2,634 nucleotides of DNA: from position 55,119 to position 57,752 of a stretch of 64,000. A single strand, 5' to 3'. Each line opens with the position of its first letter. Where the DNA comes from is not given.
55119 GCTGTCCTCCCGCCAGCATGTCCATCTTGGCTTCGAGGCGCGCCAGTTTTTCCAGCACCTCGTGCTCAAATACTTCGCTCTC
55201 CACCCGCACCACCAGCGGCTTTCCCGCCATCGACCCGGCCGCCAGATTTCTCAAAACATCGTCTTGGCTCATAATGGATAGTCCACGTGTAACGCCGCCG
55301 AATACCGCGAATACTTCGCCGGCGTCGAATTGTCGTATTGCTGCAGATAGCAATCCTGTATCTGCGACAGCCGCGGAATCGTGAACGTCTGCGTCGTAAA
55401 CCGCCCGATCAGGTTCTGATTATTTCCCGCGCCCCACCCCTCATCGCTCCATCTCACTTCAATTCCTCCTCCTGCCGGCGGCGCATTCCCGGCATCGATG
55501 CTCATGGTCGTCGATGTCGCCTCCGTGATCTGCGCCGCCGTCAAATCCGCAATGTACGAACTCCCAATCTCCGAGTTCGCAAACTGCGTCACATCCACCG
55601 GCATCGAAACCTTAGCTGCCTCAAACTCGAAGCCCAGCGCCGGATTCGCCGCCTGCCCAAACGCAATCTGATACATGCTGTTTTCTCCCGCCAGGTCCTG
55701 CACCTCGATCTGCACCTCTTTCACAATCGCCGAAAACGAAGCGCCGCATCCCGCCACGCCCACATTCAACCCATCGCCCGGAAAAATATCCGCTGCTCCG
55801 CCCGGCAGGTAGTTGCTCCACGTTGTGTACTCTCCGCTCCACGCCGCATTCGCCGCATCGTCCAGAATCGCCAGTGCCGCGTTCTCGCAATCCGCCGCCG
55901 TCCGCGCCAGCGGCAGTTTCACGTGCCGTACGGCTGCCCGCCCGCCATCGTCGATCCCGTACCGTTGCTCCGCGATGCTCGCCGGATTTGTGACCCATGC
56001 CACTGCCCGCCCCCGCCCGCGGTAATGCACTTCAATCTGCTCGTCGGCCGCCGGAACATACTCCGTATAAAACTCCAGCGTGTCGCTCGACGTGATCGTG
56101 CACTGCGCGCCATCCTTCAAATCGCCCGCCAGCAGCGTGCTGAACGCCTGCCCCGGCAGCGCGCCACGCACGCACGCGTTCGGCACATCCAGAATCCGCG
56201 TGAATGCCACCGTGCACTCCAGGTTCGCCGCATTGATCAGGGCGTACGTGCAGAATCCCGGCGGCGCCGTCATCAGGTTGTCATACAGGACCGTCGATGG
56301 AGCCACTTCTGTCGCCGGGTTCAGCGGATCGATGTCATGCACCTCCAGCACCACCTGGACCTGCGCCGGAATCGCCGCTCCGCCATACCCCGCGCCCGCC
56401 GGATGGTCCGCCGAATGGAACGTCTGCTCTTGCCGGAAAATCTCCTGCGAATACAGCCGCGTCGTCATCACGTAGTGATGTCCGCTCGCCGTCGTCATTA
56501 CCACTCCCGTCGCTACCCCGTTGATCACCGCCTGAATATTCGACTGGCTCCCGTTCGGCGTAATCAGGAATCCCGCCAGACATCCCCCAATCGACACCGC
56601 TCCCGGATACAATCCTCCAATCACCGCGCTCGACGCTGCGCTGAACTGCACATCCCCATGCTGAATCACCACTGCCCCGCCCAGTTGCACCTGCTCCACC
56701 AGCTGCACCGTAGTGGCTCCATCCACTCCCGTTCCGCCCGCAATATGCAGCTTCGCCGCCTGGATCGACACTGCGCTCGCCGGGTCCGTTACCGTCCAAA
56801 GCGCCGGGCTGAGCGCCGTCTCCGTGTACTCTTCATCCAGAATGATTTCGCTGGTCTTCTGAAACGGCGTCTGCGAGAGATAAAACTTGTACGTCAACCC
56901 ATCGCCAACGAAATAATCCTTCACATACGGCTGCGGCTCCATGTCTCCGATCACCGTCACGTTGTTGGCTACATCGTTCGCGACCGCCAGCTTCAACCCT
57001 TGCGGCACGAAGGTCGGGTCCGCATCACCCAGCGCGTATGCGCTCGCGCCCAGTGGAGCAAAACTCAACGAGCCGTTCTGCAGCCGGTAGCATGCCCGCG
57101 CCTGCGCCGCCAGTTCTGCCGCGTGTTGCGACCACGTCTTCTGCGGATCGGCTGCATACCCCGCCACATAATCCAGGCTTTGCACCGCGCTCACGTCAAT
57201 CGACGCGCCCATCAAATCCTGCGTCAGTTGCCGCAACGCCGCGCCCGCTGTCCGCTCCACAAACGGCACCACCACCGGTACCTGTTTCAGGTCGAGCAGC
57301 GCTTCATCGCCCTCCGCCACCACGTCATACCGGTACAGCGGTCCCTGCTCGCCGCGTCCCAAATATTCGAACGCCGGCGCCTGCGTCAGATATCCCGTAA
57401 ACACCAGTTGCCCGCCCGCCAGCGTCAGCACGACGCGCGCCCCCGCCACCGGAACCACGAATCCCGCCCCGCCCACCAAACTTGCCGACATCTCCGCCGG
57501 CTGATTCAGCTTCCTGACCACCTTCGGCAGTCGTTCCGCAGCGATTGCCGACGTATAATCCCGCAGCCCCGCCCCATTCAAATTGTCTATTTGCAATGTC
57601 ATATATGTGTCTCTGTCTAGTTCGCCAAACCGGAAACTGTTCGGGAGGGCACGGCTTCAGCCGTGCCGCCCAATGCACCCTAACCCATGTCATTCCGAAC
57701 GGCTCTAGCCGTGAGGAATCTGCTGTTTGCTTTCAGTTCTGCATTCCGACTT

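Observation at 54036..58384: Orphan phage-tail-tip-like gene with lysis-like small membrane proteins and a lipoprotein, wedged between rne and gatCA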

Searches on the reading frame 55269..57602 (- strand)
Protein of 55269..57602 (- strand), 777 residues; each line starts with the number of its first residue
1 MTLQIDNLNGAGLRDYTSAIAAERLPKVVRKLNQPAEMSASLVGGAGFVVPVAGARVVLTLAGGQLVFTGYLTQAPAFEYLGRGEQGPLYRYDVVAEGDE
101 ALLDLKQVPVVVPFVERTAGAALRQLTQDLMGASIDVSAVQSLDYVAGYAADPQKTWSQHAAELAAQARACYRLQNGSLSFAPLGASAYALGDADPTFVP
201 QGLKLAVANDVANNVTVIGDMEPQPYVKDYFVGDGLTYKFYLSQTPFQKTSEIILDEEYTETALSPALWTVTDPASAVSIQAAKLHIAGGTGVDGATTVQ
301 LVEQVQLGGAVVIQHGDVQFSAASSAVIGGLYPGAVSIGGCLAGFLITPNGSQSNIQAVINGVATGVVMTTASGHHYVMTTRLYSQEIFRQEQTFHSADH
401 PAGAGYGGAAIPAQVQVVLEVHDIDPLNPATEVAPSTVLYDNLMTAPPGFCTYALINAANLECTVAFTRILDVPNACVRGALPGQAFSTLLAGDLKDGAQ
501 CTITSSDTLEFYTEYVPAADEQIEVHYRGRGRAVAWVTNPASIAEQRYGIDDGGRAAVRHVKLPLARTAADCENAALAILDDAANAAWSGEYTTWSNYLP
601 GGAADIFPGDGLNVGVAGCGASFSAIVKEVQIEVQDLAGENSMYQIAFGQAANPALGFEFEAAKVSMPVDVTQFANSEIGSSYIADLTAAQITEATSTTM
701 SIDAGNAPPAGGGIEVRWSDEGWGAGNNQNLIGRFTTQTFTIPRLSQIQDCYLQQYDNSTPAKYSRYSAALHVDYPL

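Call 3: search_protein_families(library=pfam, proteins=[window:55269-57602:-], max_evalue=1)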
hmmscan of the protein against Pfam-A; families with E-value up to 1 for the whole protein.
window:55269-57602:- (777 aa): 0 families

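Call 4: search_protein_families(library=phrogs, proteins=[window:55269-57602:-], max_evalue=1)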
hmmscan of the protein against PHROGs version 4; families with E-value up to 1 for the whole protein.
window:55269-57602:- (777 aa): 0 families

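Call 6: find_homologous_proteins(query=window:55269-57602:-)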
Query window:55269-57602:- (777 aa): 1007 proteins with E <= 0.001 among 8000 candidates; the best 120 are listed.
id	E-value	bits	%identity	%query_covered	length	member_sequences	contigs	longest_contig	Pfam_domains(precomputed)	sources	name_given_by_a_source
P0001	0.0e+0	1733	100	100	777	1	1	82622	-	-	-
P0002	0.0e+0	1343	76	100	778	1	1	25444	-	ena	-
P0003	0.0e+0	1315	75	100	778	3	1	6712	-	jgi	-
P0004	0.0e+0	1131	66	100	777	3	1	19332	-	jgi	jgi:hypothetical protein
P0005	0.0e+0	1128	77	84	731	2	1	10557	-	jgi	-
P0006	0.0e+0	1127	64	100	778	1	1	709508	-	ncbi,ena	-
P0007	0.0e+0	1121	64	100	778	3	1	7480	-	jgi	jgi:hypothetical protein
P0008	0.0e+0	1120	63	100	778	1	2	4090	-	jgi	jgi:hypothetical protein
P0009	0.0e+0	1119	64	100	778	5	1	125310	-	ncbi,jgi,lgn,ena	jgi:hypothetical protein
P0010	0.0e+0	1119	63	100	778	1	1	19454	-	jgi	jgi:hypothetical protein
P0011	0.0e+0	1118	63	100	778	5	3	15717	-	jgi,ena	jgi:hypothetical protein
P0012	0.0e+0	1118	64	100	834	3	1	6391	-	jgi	jgi:hypothetical protein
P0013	0.0e+0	1117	63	100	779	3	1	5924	-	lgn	-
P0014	0.0e+0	1117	63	100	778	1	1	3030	-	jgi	jgi:hypothetical protein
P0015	0.0e+0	1117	63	100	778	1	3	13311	-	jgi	jgi:hypothetical protein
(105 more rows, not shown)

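Call 7: search_solved_structures(query=window:55269-57602:-, max_evalue=10)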
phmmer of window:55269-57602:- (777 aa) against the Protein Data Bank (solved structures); distinct sequences matched with E-value up to 10: 2.
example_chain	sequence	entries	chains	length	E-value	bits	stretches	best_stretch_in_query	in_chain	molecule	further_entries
4ab6_A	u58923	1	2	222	1.9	9.9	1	142-187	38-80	TRANSCRIPTIONAL REGULATOR, LYSR FAMILY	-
4ab5_A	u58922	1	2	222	1.9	9.9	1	142-187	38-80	TRANSCRIPTIONAL REGULATOR, LYSR FAMILY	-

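Call 21: search_protein_representatives(protein=window:55269-57602:-)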
Query: 777 residues. Proteins with E-value up to 0.001 (for the whole library): 959; up to 1e-10: 728; up to 1e-30: 427. The best 150 are listed.
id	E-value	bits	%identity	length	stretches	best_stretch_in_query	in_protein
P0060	0.0e+00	1082.4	62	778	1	1-777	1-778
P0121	2.3e-207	707.3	47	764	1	1-777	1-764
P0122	1.1e-202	691.9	45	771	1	1-776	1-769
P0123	1.7e-194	664.8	54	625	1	218-777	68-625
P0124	6.2e-193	659.6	45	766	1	1-775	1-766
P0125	7.8e-193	659.3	45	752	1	1-777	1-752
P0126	8.0e-191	652.6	54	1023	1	230-777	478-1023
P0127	2.8e-180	617.7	41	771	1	1-777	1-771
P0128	4.2e-180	617.2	43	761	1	14-777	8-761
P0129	1.1e-177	609.1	43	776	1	4-775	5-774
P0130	3.4e-177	607.6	43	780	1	13-777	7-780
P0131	3.6e-177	607.5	43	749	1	1-777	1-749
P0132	4.0e-169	580.9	41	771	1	2-777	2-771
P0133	1.1e-168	579.4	42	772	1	1-777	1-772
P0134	3.0e-168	578.0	43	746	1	1-776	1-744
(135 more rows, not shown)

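Call 32: find_encoding_contigs(protein=P0002, flank=10000, max_places=3)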
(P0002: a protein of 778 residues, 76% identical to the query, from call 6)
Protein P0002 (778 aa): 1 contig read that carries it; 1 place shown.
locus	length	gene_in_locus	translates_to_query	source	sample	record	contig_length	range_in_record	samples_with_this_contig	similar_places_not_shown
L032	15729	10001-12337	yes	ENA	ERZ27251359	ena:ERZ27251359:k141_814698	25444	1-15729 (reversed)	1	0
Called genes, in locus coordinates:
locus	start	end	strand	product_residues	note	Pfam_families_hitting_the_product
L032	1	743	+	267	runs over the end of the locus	PF20613:HipA_2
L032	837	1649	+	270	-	PF11236:DUF3037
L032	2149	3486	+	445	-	PF04860:Phage_portal, PF06074:Portal_Mu (faint)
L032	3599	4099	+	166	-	-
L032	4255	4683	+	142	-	PF04513:Baculo_PEP_C (weak)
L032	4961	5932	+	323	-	-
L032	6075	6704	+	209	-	-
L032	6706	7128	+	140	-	-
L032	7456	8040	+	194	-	-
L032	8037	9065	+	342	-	-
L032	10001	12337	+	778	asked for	-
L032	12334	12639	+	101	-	-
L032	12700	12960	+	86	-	-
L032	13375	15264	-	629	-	PF11925:DUF3443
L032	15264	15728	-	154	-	?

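Call 33: find_encoding_contigs(protein=P0005, flank=10000, max_places=3)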
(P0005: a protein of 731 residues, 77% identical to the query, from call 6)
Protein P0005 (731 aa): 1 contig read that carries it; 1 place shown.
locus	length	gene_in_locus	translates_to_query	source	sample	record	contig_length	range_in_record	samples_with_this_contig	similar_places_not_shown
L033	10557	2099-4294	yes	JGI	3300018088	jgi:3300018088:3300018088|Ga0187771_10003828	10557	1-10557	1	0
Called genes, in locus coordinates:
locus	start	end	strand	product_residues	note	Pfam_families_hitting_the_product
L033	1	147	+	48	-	?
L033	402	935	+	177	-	-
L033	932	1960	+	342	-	-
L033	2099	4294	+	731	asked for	-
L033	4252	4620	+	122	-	-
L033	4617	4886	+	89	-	-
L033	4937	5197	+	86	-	-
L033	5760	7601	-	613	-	PF11925:DUF3443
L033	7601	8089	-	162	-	PF11005:DUF2844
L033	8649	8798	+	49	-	-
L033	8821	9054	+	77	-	-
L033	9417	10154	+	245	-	PF19567:CpsB_CapC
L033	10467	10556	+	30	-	?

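Call 48: find_related_loci(query=A1, collection=viral_contigs, flank=10000)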
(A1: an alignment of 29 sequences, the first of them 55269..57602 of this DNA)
Query A1 (777 aa) in viral_contigs; peptide patterns used: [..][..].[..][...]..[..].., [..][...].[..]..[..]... (x = any residue, [..] = any of these).
122 stretches matched a pattern; 7 encode a relative of the query (tblastn E <= 1e-3); 7 distinct loci.
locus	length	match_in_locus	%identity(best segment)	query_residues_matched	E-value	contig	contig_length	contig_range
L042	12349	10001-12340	52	1-776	0e+0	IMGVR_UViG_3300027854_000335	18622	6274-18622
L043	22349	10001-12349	34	1-777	3e-121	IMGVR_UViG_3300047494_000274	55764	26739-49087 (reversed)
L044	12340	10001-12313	32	1-771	2e-107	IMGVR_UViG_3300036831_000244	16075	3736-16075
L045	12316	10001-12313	28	1-777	2e-86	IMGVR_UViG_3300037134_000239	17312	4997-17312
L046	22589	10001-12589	28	68-776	1e-37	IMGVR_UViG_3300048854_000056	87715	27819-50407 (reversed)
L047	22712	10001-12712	29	46-776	8e-35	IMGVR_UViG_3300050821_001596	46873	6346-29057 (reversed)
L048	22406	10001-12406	27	10-757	9e-66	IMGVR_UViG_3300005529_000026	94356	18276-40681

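Call 50: find_related_loci(query=A2, collection=genome_contigs, flank=10000)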
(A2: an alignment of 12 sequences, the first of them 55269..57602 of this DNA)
Query A2 (777 aa) in genome_contigs; peptide patterns used: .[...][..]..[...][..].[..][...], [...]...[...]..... (x = any residue, [..] = any of these).
357 stretches matched a pattern; 326 encode a relative of the query (tblastn E <= 1e-3); the best 80 are kept; 80 distinct loci.
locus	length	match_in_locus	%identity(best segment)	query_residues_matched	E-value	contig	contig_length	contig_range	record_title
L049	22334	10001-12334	64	1-777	0e+0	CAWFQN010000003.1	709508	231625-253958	MAG: uncultured Acidobacteriota bacterium isolate MFD05705.bin.1.7 genome assembly, contig: contig_17348, whole genome s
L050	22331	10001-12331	63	1-777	0e+0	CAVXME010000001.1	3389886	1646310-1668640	MAG: Terriglobales bacterium isolate MFD01689.bin.1.23 genome assembly, contig: contig_15185, whole genome shotgun seque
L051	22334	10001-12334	63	1-777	0e+0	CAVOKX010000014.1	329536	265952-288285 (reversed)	MAG: uncultured Acidobacteriota bacterium isolate MFD00008.bin.1.215 genome assembly, contig: contig_83083, whole genome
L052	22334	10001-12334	62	1-777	0e+0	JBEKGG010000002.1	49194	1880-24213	MAG: Terriglobales bacterium isolate SPRUCE 248 SPRUCE_248_2, whole genome shotgun sequence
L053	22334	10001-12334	61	1-777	0e+0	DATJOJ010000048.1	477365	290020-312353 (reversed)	MAG TPA_asm: Terriglobales bacterium isolate SMAG_U14884 k141_1550471, whole genome shotgun sequence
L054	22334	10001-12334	61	1-777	0e+0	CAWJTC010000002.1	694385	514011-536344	MAG: uncultured Acidobacteriota bacterium isolate MFD04463.bin.2.71 genome assembly, contig: contig_27005, whole genome 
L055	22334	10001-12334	60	1-777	0e+0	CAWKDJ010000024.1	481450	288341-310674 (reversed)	MAG: uncultured Acidobacteriaceae bacterium isolate MFD05512.bin.2.36 genome assembly, contig: contig_8177, whole genome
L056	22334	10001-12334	61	1-777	0e+0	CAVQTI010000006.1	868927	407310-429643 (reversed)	MAG: uncultured Acidobacteriota bacterium isolate MFD00125.bin.1.39 genome assembly, contig: contig_3487, whole genome s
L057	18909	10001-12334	60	1-777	0e+0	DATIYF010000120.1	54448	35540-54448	MAG TPA_asm: Terriglobales bacterium isolate SMAG_U15268 k141_2033384, whole genome shotgun sequence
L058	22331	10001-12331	59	1-777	0e+0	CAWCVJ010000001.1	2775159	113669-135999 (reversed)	MAG: Terriglobia bacterium isolate MFD01689.bin.1.114 genome assembly, contig: contig_14021, whole genome shotgun sequen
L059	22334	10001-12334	59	1-777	0e+0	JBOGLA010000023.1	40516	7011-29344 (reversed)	MAG: Terriglobales bacterium isolate TC-S_metawrap_bin.7 k127_135665, whole genome shotgun sequence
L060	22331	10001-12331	58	1-777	0e+0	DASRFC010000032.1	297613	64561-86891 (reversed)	MAG TPA_asm: Terriglobales bacterium isolate SMAG_U10022 k141_232883, whole genome shotgun sequence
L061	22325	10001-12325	57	1-777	0e+0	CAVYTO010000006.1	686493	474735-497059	MAG: Terriglobia bacterium isolate MFD09671.bin.1.37 genome assembly, contig: contig_78248, whole genome shotgun sequenc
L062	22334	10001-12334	64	1-777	0e+0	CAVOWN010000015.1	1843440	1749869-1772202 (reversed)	MAG: Terriglobales bacterium isolate MFD00082.bin.1.144 genome assembly, contig: contig_8485, whole genome shotgun seque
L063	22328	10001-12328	60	1-776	0e+0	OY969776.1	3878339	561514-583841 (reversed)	MAG: Terriglobia bacterium isolate MFD00008.bin.1.63 genome assembly, chromosome: 1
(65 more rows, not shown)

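Call 74: predict_structure(alignment_id=A3)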
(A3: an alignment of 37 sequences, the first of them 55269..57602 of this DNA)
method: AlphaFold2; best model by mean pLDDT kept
length: 777 residues; sequences in the alignment: 37
mean_pLDDT: 90.5   pTM: 0.86
mean pLDDT of the five models: 90.5, 90.2, 87.8, 87.5, 86.3
residues with pLDDT >= 90: 501; 70-90: 262; 50-70: 14; < 50: 0
segments of 3 or more residues with pLDDT < 50: none
pLDDT, mean of each block of 10 residues (from residue 1): 91 92 93 95 88 93 89 91 85 94 86 87 90 89 85 91 92 92 93 87 83 88 92 93 90 91 88 94 94 94 92 95 96 93 96 95 94 94 93 87 81 93 92 89 90 96 96 93 91 88 90 92 94 90 89 88 89 93 84 93 92 88 93 91 94 85 60 86 90 92 92 93 85 95 93 93 91 89
secondary structure, 60 per line:
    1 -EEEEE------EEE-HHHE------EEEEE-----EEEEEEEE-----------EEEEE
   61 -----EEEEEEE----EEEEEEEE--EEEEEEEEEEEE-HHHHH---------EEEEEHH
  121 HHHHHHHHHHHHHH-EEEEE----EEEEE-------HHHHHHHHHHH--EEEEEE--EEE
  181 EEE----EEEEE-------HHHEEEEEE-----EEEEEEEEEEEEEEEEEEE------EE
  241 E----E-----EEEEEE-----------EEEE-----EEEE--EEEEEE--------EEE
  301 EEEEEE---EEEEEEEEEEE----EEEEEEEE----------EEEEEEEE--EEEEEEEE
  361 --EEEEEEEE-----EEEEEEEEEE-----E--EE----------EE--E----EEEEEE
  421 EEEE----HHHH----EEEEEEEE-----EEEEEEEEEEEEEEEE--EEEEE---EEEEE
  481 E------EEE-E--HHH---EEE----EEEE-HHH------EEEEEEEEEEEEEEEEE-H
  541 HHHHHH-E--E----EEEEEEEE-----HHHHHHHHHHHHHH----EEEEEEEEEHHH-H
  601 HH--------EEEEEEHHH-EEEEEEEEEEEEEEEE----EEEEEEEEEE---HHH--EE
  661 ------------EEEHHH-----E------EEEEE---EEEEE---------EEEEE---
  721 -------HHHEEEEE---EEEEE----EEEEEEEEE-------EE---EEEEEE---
elements in order (helices of 4 or more, strands of 3 or more residues): E2-6 E13-15 E27-31 E37-44 E56-60 E66-72 E77-84 E87-98 H100-104 E114-118 H119-134 E136-140 E145-149 H157-167 E170-175 E178-183 E188-192 E203-208 E214-232 E239-241 E252-257 E269-272 E278-281 E284-289 E298-306 E310-320 E325-332 E343-350 E353-360 E363-370 E376-385 E415-424 H429-432 E437-444 E450-465 E468-472 E476-481 E488-490 E501-503 E508-511 E522-538 H540-546 E556-563 H569-582 E587-595 E611-616 E621-636 E641-650 E673-675 E691-695 E699-703 E713-717 E731-735 E739-743 E748-756 E769-774

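Call 77: fold_search(model_id=the predicted structure, library=pdb)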
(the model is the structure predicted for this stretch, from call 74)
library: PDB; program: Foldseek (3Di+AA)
matches with E <= 10: 817; with E <= 0.001: 62
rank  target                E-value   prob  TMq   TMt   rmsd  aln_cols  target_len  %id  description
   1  1wru                  5.2e-09  1.00  0.21  0.45   5.0       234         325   16  Structure of central hub elucidated by X-ray analysis of gene product 44; baseplate component of bacteriophage Mu (released 2005-09-20)
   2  7q5p_A                4.2e-08  1.00  0.20  0.24   6.2       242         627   12  Structure of VgrG1 from Pseudomonas protegens. (released 2021-12-15)
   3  3cdd_B                4.4e-08  1.00  0.21  0.44   5.0       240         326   12  Crystal structure of prophage MuSo2, 43 kDa tail protein from Shewanella oneidensis (released 2008-03-11)
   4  2p5z                  5.2e-08  1.00  0.19  0.38   5.2       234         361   14  The E. coli c3393 protein is a component of the type VI secretion system and exhibits structural similarity to T4 bacter (released 2007-04-03)
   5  9gtr_q                5.5e-08  1.00  0.21  0.25   5.5       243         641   20  Cryo-EM structure of a contractile injection system in Streptomyces coelicolor, the baseplate complex in extended stat (released 2025-06-18)
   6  3cdd_F                7.5e-08  1.00  0.21  0.44   5.0       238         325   12  Crystal structure of prophage MuSo2, 43 kDa tail protein from Shewanella oneidensis (released 2008-03-11)
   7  3cdd_C                8.7e-08  1.00  0.21  0.44   5.2       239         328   13  Crystal structure of prophage MuSo2, 43 kDa tail protein from Shewanella oneidensis (released 2008-03-11)
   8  7b5h_AJ               1.1e-07  1.00  0.19  0.25  27.9       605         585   11  Cryo-EM structure of the contractile injection system base plate from Anabaena PCC7120 (released 2022-02-23)
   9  9ki1_G                1.3e-07  1.00  0.20  0.38   6.1       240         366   14  Baseplate structure of Escherichia phage Mu (released 2025-02-12)
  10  3d37_B                1.3e-07  1.00  0.20  0.44   5.5       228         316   13  The crystal structure of the tail protein from Neisseria meningitidis MC58 (released 2008-07-08)
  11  3d37_A                1.8e-07  1.00  0.20  0.43   5.6       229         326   12  The crystal structure of the tail protein from Neisseria meningitidis MC58 (released 2008-07-08)
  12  3cdd_A                1.8e-07  1.00  0.20  0.44   5.0       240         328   12  Crystal structure of prophage MuSo2, 43 kDa tail protein from Shewanella oneidensis (released 2008-03-11)
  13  9qgm_8A               1.8e-07  1.00  0.20  0.29  24.4       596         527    9  Cryo-EM structure of the PlPVC1 central spike, 3-fold symmetrized (C3), in extended state (released 2025-10-29)
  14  3cdd_E                2.9e-07  1.00  0.21  0.45   4.9       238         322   13  Crystal structure of prophage MuSo2, 43 kDa tail protein from Shewanella oneidensis (released 2008-03-11)
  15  7aef_q                2.9e-07  1.00  0.21  0.28   5.3       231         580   13  Cryo-EM structure of an extracellular contractile injection system in marine bacterium Algoriphagus machipongonensis,  (released 2022-02-23)
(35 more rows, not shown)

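Call 78: fold_search(model_id=the predicted structure, library=viral)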
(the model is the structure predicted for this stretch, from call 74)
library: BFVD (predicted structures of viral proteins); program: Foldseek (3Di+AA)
matches with E <= 10: 1200; with E <= 0.001: 393
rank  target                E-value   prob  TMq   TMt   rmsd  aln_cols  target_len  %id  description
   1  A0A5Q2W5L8            1.2e-22  1.00  0.43  0.42  20.9       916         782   10  (no name in the UniProt tables at hand)
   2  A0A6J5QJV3            1.4e-21  1.00  0.41  0.67   9.1       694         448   12  Uncharacterized protein [uncultured Caudovirales phage]
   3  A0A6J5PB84            6.5e-21  1.00  0.45  0.61   8.0       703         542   11  Uncharacterized protein [uncultured Caudovirales phage]
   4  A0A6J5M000            5.2e-19  1.00  0.38  0.32  24.5       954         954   11  Uncharacterized protein [uncultured Caudovirales phage]
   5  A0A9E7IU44            2.3e-17  1.00  0.30  0.23  27.0       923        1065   11  (no name in the UniProt tables at hand)
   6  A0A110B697            1.0e-16  1.00  0.31  0.34  23.2       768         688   10  (no name in the UniProt tables at hand)
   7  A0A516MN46            1.1e-16  1.00  0.34  0.50  33.0       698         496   12  (no name in the UniProt tables at hand)
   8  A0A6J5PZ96            1.4e-16  1.00  0.33  0.25  49.2       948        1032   10  Uncharacterized protein [uncultured Caudovirales phage]
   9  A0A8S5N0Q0            1.6e-15  1.00  0.30  0.23  28.6      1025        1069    8  Uncharacterized protein [Siphoviridae sp. ct43U4]
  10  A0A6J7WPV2            4.4e-15  1.00  0.28  0.17  23.5      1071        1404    8  Uncharacterized protein [uncultured Caudovirales phage]
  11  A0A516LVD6            1.3e-14  1.00  0.34  0.33  10.2       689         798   10  (no name in the UniProt tables at hand)
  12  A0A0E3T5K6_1          2.7e-14  1.00  0.31  0.26  22.7       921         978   10  Tail fiber [Bacillus phage Stills]
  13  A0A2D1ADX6            7.8e-14  1.00  0.31  0.19  24.9      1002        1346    8  Minor tail protein [Rhodococcus phage Trina]
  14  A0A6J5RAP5            1.1e-13  1.00  0.32  0.36  16.3       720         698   11  Uncharacterized protein [uncultured Caudovirales phage]
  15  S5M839                1.1e-13  1.00  0.32  0.25  22.6       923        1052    8  Minor structural protein [Bacillus phage Basilisk]
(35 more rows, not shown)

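Call 87: search_dna_similar(query=window:55269-57602:-, collection=phages, mode=protein, max_evalue=0.001, max_rows=15)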
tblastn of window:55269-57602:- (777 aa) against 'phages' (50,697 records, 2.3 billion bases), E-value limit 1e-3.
Records with a match: 1; places in all: 1; records where one place covers at least 80% of the query: 1.
Best place of each record, by identity: <60% 1.
By first word of the organism name: Tunturiibacter 1.
By host as written in the record: Tunturiibacter empetritectus M8UP27 1.
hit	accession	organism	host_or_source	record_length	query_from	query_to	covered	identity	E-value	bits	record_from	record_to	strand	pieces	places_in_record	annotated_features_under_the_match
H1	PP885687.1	Tunturiibacter phage Tunturi_4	Tunturiibacter empetritectus M8UP27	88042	68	757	84%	28.1%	6e-34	217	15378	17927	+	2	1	virion structural protein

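Call 88: get_annotated_region(hit=H1, flank=9000)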
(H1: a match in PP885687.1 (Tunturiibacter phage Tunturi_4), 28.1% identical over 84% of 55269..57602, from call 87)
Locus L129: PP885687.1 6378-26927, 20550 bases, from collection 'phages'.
description: Tunturiibacter phage Tunturi_4, complete genome.
organism: Tunturiibacter phage Tunturi_4 (NCBI taxid 3378198)
taxonomy: Viruses; Duplodnaviria; Heunggongvirae; Uroviricota; Caudoviricetes
host: Tunturiibacter empetritectus M8UP27; source: soil; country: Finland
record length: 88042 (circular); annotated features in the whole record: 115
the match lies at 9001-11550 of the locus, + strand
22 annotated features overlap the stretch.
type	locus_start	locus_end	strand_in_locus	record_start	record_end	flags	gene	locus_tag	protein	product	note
CDS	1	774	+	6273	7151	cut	-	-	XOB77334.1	head-tail adaptor Ad1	ORF6; gp6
CDS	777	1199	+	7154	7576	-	-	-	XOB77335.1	virion structural protein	ORF7; gp7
CDS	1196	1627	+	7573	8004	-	-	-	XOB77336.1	tail terminator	ORF8; gp8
CDS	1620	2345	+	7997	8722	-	-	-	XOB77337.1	major tail protein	ORF9; gp9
CDS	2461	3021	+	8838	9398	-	-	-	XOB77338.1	hypothetical protein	ORF10; gp10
CDS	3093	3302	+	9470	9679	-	-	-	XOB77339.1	hypothetical protein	ORF11; gp11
CDS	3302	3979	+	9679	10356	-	-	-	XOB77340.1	hypothetical protein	ORF12; gp12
CDS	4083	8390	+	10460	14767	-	-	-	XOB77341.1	tail length tape measure protein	ORF13; gp13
CDS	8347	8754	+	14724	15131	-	-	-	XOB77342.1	hypothetical protein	ORF14; gp14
CDS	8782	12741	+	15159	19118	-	-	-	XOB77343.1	virion structural protein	ORF15; gp15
CDS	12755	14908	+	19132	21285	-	-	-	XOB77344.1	tail protein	ORF16; gp16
CDS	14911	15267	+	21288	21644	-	-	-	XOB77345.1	hypothetical protein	ORF17; gp17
CDS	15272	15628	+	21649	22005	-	-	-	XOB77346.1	hypothetical protein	ORF18; gp18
CDS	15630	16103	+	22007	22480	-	-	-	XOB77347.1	hypothetical protein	ORF19; gp19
CDS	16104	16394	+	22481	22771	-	-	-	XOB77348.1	hypothetical protein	ORF20; gp20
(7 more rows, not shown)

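Call 93: predict_structure(alignment_id=A6)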
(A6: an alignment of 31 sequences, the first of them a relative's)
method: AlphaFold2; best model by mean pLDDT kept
length: 342 residues; sequences in the alignment: 31
mean_pLDDT: 57.9   pTM: 0.47
mean pLDDT of the five models: 57.9, 56.3, 53.3, 52.3, 47.5
residues with pLDDT >= 90: 20; 70-90: 96; 50-70: 90; < 50: 136
segments of 3 or more residues with pLDDT < 50: 1-14, 69-82, 107-130, 166-200, 235-246, 258-260, 275-297, 335-342
pLDDT, mean of each block of 10 residues (from residue 1): 30 62 64 64 72 79 63 41 59 71 52 29 34 82 91 79 54 28 35 34 78 88 80 50 48 67 72 50 36 45 59 73 57 47 32
secondary structure, 60 per line:
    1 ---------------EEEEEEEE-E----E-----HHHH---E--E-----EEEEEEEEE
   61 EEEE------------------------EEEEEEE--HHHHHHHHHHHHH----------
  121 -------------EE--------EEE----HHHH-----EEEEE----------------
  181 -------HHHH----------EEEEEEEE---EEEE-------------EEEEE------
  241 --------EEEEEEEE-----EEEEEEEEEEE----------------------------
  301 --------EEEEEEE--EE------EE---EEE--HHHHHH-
elements in order: E16-23 H36-39 E52-64 E89-95 H98-110 E144-146 H151-154 E160-164 H188-191 E202-209 E213-216 E230-234 E249-256 E262-272 E309-315 E331-333 H336-341
